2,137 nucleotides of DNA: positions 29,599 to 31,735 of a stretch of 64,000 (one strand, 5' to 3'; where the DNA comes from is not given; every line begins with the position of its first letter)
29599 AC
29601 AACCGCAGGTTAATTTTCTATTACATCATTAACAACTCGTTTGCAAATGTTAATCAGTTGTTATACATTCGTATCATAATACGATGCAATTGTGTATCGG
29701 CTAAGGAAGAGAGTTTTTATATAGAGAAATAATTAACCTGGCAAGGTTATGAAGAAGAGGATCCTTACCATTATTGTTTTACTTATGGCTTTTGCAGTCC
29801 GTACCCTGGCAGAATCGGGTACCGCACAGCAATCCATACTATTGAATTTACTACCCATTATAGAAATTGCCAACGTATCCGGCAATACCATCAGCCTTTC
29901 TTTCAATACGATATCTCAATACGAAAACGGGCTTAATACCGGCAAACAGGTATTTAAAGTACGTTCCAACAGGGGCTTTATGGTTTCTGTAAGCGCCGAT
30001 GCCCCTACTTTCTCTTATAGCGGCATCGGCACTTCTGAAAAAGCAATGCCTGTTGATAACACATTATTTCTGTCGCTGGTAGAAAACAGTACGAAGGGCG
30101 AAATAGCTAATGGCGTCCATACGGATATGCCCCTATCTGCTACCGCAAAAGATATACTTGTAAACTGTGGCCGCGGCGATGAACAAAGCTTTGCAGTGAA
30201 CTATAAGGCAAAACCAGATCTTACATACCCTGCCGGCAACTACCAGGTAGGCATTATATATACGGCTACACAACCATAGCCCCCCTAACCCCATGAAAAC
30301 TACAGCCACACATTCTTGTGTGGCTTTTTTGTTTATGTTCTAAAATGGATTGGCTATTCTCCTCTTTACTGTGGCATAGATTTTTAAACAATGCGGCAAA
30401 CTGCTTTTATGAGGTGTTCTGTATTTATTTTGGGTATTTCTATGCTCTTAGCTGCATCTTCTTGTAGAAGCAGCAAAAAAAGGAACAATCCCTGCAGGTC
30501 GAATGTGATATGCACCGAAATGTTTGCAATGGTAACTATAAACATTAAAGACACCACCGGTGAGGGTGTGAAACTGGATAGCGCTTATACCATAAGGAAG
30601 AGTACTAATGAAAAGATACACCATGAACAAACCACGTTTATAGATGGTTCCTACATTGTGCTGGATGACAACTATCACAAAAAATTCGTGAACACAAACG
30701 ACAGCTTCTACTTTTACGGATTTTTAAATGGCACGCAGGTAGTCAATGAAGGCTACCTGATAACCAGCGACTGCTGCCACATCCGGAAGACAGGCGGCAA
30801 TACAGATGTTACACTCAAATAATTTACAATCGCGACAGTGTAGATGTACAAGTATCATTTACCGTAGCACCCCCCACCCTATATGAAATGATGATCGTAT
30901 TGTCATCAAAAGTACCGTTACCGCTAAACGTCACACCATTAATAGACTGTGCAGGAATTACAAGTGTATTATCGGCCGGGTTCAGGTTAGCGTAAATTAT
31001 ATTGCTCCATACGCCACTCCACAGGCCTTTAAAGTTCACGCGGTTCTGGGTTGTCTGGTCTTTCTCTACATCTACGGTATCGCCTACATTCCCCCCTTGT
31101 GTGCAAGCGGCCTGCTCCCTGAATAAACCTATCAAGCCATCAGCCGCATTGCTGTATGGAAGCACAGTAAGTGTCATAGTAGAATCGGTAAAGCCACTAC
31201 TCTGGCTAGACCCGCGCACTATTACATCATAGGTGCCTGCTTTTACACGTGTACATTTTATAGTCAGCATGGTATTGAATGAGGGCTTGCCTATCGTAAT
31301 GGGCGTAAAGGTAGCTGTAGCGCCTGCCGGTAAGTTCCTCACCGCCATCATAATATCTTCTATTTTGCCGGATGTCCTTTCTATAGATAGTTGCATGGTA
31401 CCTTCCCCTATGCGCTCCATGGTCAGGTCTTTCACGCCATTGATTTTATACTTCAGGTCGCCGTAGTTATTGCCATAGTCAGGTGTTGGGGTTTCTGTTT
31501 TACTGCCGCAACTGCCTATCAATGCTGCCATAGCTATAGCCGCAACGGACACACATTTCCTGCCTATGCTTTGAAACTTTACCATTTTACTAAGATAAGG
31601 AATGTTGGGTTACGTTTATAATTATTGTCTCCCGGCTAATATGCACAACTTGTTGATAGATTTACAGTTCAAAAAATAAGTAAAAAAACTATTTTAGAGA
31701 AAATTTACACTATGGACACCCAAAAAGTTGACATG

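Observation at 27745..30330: Class-5-pilin-like subunits plus a chaperone in a Bacteroidota genome: possible undescribed donor-strand pilus or surface polymer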

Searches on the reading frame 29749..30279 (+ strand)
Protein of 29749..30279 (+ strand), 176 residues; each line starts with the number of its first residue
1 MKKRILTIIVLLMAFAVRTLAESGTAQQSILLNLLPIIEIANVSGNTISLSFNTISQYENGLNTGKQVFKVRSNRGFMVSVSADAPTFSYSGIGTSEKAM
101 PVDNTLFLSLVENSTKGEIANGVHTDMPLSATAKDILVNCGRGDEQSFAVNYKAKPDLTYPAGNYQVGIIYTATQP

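Call 3: search_protein_families(library=pfam, proteins=[window:29749-30279:+], max_evalue=1)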
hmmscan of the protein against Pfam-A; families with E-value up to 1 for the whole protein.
window:29749-30279:+ (176 aa): 0 families

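Call 4: search_protein_families(library=ncbifam, proteins=[window:29749-30279:+], max_evalue=1)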
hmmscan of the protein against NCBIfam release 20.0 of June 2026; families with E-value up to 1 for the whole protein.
window:29749-30279:+ (176 aa): 1 family
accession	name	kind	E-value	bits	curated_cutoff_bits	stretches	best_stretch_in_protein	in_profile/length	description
NF052321.1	LP_Lmo2079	subfamily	0.087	12.1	150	1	1-119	1-115/354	Lmo2079 family surface lipoprotein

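Call 10: find_homologous_proteins(query=window:29749-30279:+, max_evalue=0.001)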
Query window:29749-30279:+ (176 aa): 12 proteins with E <= 0.001 among 130 candidates.
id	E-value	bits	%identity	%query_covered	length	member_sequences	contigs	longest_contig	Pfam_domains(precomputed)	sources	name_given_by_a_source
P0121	2.2e-102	357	95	100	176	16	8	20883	-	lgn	-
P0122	4.2e-66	240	64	100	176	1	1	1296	-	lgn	-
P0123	3.2e-62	227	61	100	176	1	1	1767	-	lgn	-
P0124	5.8e-41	158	47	90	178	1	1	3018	-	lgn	-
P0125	1.8e-37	147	44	100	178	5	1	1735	-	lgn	-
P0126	3.1e-33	133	43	100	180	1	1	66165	-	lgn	-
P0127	2.0e-30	124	47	73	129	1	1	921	-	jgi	jgi:hypothetical protein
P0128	2.7e-27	113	39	99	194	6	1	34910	-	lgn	-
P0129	4.4e-25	106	37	99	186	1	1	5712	-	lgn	-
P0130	2.1e-14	72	38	100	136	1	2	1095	-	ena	-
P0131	3.7e-6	45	33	100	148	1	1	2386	-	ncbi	-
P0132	2.1e-4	39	34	100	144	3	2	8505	-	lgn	-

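Call 16: search_protein_families(library=pfam, alignment_id=A2, max_evalue=10)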
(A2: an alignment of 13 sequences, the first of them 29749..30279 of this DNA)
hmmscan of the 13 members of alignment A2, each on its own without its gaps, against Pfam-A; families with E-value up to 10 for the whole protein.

A. member 1, window:29749-30279:+ (176 aa): 0 families

B. families by the number of members that match (of 13 scanned): 10 families
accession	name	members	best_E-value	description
PF13753.12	SWM_repeat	1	0.017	Putative flagellar system-associated repeat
PF07504.19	FTP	1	0.02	Fungalysin/Thermolysin Propeptide Motif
PF05868.16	Rotavirus_VP7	1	0.052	Rotavirus major outer capsid protein VP7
PF11008.14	DUF2846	1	0.052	Protein of unknown function (DUF2846)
PF08956.15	DUF1869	1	0.075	Domain of unknown function (DUF1869)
PF02927.20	CelD_N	1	0.12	Cellulase N-terminal ig-like domain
PF13860.13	FlgD_ig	1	0.2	FlgD Ig-like domain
PF23667.1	CUB_CDCP1_1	1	0.55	CDCP1 CUB domain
PF07472.16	PA-IIL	1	0.72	Fucose-binding lectin II (PA-IIL)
PF12446.13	DUF3682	1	8.9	Protein of unknown function (DUF3682)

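Call 19: find_homologous_proteins(query=A2, max_evalue=0.001)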
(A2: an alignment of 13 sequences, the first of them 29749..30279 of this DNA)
Query A2 (13 sequences) (176 aa, profile of the alignment): 83 proteins with E <= 0.001 among 4739 candidates.
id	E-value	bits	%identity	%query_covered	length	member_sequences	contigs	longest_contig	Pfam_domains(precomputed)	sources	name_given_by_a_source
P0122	1.9e-74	267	64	100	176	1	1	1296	-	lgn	-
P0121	1.5e-72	261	95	100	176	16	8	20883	-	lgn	-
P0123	7.2e-72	259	61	100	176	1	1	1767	-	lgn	-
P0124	3.4e-68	247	47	90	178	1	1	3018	-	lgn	-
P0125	1.9e-66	241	44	100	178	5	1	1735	-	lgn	-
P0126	7.7e-62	226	43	100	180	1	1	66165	-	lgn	-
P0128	2.6e-61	225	39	99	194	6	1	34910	-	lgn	-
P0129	1.4e-60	222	37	99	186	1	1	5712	-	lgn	-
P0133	9.0e-60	219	47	100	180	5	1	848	-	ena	-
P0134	4.4e-59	217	45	98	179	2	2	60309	-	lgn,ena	-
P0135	3.2e-50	188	40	98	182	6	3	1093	-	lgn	-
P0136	3.9e-48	182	38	91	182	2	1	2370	-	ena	-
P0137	3.9e-48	182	38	91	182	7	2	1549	-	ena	-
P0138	8.6e-48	180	36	99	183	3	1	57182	-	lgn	-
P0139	9.7e-46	174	39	82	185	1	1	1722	-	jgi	-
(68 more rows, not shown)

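Call 26: search_protein_representatives(alignment_id=A2)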
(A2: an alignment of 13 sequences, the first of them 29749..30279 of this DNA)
Query: 13 sequences, 175 profile positions. Proteins with E-value up to 0.001 (for the whole library): 1070; up to 1e-10: 325; up to 1e-30: 57. The best 150 are listed.
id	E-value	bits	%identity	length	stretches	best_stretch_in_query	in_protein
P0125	6.0e-67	241.2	-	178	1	1-175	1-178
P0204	1.5e-63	230.1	-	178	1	1-175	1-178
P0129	4.6e-61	222.0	-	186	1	1-175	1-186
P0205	7.8e-53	195.2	-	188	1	8-174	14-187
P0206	3.1e-52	193.3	-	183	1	1-175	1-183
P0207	3.2e-50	186.7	-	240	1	19-174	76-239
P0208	2.4e-48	180.6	-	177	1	1-175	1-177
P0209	2.7e-48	180.4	-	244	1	1-174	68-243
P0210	3.2e-47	177.0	-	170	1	16-174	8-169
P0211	1.7e-46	174.6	-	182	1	1-174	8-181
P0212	4.5e-45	169.9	-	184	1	9-174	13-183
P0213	5.7e-45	169.6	-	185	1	9-174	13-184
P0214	6.4e-45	169.5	-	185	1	1-175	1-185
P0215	2.3e-44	167.7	-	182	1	1-175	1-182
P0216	9.9e-44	165.6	-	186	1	1-175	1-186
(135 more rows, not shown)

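Call 28: predict_structure(alignment_id=A4)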
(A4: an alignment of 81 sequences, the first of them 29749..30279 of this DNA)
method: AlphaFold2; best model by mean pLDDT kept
length: 176 residues; sequences in the alignment: 81
mean_pLDDT: 86.3   pTM: 0.73
mean pLDDT of the five models: 86.3, 84.8, 84.3, 82.7, 82.7
residues with pLDDT >= 90: 113; 70-90: 32; 50-70: 30; < 50: 1
segments of 3 or more residues with pLDDT < 50: none
pLDDT, mean of each block of 10 residues (from residue 1): 61 61 63 83 79 94 92 95 96 83 95 95 90 96 93 94 94 91
secondary structure, 60 per line:
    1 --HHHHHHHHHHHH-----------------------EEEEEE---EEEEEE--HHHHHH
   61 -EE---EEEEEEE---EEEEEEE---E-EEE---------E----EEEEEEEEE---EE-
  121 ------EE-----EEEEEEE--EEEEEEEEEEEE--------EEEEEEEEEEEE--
elements in order: H3-14 E38-43 E47-52 H55-60 E67-73 E77-83 E89-91 E106-114 E134-140 E143-154 E163-174

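Call 32: fold_search(model_id=the predicted structure, library=pdb)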
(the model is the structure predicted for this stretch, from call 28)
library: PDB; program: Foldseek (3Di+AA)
matches with E <= 10: 1249; with E <= 0.001: 1
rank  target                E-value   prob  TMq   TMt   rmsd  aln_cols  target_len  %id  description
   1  9ikj_A                1.0e-04  1.00  0.59  0.46   4.6       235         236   12  Cryo-EM structure of TLP-1a (released 2024-11-13)
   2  9fx0_F                1.4e-03  1.00  0.36  0.42   6.4       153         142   14  Cryo-EM structure of the type 1 pilus tip-to-rod transition (released 2025-06-04)
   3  4y2l_F                1.6e-03  1.00  0.42  0.48   8.8       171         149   17  Structure of CFA/I pili major subunit CfaB trimer (released 2016-08-10)
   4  9iug_A                6.6e-03  0.97  0.33  0.35   9.1       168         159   10  Cryo-EM structure of the type I pilus from enterotoxigenic Escherichia coli (released 2025-05-28)
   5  5iqm_A                7.0e-03  0.93  0.33  0.40   6.9       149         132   15  Crystal structure of the E. coli type 1 pilus subunit FimG (engineered variant with substitution Q134E; N-terminal Fim (released 2016-07-06)
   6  3jwn_G                7.4e-03  0.94  0.33  0.38   8.5       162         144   15  Complex of FimC, FimF, FimG and FimH (released 2010-06-16)
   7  1n12_A                7.8e-03  0.99  0.37  0.44   8.3       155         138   13  Crystal structure of the PapE (N-terminal-deleted) pilus subunit bound to a peptide corresponding to the N-terminal ex (released 2002-12-11)
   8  5fqe_B                1.0e-02  0.92  0.33  0.12  13.1       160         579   11  The details of glycolipid glycan hydrolysis by the structural analysis of a family 123 glycoside hydrolase from Clostr (released 2016-03-30)
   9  5flu_A                1.1e-02  0.94  0.37  0.39  10.2       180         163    9  Structure of a Chaperone-Usher pilus reveals the molecular basis of rod uncoilin (released 2016-01-13)
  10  6swh_B                1.2e-02  0.98  0.40  0.45   6.6       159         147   11  Crystal structure of the ternary complex between the type 1 pilus proteins FimC, FimI and FimA from E. coli (released 2020-10-07)
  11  5iqo_A                1.2e-02  0.95  0.35  0.43   6.2       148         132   16  Crystal structure of the E. coli type 1 pilus subunit FimG (engineered variant with substitutions Q134E and S138E; N-t (released 2016-07-06)
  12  5fqe_A                1.3e-02  0.93  0.34  0.13  13.0       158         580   11  The details of glycolipid glycan hydrolysis by the structural analysis of a family 123 glycoside hydrolase from Clostr (released 2016-03-30)
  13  8psv_A                1.9e-02  0.87  0.31  0.34   9.6       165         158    8  2.7 A cryo-EM structure of in vitro assembled type 1 pilus rod (released 2024-04-10)
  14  2uy6_C                2.2e-02  0.63  0.30  0.34   9.1       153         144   13  Crystal structure of the P pilus rod subunit PapA (released 2007-05-29)
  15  3bfq_G                2.3e-02  0.80  0.31  0.37   8.1       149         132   16  Crystal structure of truncated FimG (FimGt) in complex with the donor strand peptide of FimF (DSF) (released 2008-03-04)
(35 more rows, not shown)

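Call 39: search_solved_structures(query=A4, max_evalue=10, show_alignments=3)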
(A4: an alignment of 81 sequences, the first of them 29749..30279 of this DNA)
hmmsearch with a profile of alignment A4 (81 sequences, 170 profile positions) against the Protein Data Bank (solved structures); distinct sequences matched with E-value up to 10: 4.
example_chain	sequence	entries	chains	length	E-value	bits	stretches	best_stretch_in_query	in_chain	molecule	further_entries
9ikk_A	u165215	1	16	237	0.00093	22.6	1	26-80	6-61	TLP-2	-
9ikj_A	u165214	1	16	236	0.0018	21.7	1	26-81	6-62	TLP-1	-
2jna_A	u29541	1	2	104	0.45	13.9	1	1-59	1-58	Putative secreted protein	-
5myj_A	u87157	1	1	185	0.98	12.7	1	57-109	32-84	Ribosome hibernation promotion factor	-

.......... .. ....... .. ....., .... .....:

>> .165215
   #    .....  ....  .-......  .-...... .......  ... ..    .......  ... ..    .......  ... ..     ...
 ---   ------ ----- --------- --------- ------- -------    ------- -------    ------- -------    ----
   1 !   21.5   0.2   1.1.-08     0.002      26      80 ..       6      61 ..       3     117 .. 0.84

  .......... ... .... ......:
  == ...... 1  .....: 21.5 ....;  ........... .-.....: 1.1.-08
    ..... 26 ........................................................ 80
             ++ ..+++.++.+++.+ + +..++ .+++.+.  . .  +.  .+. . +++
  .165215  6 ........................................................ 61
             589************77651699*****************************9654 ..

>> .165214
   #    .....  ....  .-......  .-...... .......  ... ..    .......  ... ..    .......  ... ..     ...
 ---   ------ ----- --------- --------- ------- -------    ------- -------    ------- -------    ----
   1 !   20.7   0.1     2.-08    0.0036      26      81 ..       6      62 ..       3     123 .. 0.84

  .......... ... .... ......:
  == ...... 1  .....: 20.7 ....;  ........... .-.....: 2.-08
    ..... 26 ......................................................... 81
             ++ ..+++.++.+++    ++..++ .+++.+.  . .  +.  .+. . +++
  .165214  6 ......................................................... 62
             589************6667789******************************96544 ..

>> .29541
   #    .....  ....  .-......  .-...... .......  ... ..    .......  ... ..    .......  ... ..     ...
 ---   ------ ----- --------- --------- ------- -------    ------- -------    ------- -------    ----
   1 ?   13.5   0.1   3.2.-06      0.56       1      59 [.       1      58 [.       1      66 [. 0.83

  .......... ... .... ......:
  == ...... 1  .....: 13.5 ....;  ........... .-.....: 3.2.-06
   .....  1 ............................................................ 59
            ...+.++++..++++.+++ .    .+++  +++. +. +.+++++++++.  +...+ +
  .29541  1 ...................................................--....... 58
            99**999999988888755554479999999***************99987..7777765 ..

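Call 52: search_solved_structures(query=A5, max_evalue=10, show_alignments=2)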
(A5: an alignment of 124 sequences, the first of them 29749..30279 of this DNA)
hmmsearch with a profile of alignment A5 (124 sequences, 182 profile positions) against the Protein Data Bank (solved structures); distinct sequences matched with E-value up to 10: 6.
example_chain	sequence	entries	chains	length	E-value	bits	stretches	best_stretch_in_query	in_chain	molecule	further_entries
9ikk_A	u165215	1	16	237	1.2e-05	28.6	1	27-90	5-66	TLP-2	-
9ikj_A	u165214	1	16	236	2.5e-05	27.5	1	27-90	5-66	TLP-1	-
7cxd_A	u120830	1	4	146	0.016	18.4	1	30-96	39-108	Galectin-3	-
8ilu_A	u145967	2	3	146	0.1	15.8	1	47-98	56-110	Galectin-3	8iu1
7cxc_A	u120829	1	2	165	0.12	15.6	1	44-98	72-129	Galectin-3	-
7cxb_A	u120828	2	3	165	0.13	15.4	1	47-98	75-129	Galectin-3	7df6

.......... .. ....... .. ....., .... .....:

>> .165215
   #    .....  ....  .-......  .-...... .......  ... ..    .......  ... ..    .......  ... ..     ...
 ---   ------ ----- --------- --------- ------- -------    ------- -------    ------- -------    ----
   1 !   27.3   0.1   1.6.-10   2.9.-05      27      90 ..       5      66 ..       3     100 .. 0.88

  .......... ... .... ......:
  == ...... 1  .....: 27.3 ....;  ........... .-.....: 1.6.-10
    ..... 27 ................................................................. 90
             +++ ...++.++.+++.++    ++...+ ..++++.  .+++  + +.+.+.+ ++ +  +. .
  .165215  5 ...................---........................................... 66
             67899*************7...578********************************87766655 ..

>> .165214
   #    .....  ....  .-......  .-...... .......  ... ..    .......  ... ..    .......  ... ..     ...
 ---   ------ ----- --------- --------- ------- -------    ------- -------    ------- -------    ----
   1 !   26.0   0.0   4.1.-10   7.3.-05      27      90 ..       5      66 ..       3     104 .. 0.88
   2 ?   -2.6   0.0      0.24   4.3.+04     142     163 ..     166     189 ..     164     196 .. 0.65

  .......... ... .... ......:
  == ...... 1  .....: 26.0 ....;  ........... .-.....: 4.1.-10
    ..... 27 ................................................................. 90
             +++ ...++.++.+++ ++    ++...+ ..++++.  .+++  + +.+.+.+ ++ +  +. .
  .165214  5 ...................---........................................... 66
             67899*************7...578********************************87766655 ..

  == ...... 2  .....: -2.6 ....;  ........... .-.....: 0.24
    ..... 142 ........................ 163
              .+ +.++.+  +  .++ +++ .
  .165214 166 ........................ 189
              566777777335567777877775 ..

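Call 53: search_protein_families(library=pfam, alignment_id=A5, max_evalue=1)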
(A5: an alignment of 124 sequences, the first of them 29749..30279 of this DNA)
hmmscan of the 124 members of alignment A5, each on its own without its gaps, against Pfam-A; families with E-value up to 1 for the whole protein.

A. member 1, window:29749-30279:+ (176 aa): 0 families

B. families by the number of members that match (of 124 scanned): 72 families (the first 25 are shown)
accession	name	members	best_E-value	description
PF13860.13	FlgD_ig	4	0.014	FlgD Ig-like domain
PF20098.4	DUF6488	3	0.066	Family of unknown function (DUF6488)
PF00630.25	Filamin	2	0.019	Filamin/ABP280 repeat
PF20944.2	StcE_b-sandwich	2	0.048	Metalloprotease StcE, beta-sandwich domain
PF13753.12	SWM_repeat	2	0.049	Putative flagellar system-associated repeat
PF00181.30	Ribosomal_L2_N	1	0.003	Ribosomal Proteins L2, RNA binding N-terminal domain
PF20101.4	DUF6491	1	0.006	Family of unknown function (DUF6491)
PF22796.1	SlpA_N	1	0.0082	SlpA N-terminal domain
PF24199.1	DUF7424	1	0.0096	Domain of unknown function (DUF7424)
PF08948.16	PRD1_P5_spike_N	1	0.01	Bacteriophage PRD1, P5, spike N-terminal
PF19838.5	LptD_2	1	0.011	LptD protein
PF04449.17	Fimbrial_CS1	1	0.011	CS1 type fimbrial major subunit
PF24223.1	MrpH_C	1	0.012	Fimbrial adhesin MrpH C-terminal domain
PF22484.2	DUF6986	1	0.015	Domain of unknown function (DUF6986)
PF08805.16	PilS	1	0.018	PilS N terminal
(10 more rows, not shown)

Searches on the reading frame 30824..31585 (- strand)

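Call 3: search_protein_families(library=pfam, proteins=[window:30824-31585:-], max_evalue=1)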
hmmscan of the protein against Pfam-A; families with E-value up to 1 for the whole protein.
window:30824-31585:- (253 aa): 2 families
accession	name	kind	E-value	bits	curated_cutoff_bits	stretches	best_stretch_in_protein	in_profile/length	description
PF19741.4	DUF6230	-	0.04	14.6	27.5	0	207-250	4-47/145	Family of unknown function (DUF6230)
PF22839.2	DUF7015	-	0.054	14.2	35.2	1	171-233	17-79/100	Domain of unknown function (DUF7015)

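Call 4: search_protein_families(library=ncbifam, proteins=[window:30824-31585:-], max_evalue=1)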
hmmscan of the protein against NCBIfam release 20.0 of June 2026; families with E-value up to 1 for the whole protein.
window:30824-31585:- (253 aa): 1 family
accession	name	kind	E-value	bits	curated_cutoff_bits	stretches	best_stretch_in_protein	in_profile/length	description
NF058595.1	invert_tail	domain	0.005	17.2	37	0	116-141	88-112/113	lipo-invert putative C-terminal anchoring domain-containing protein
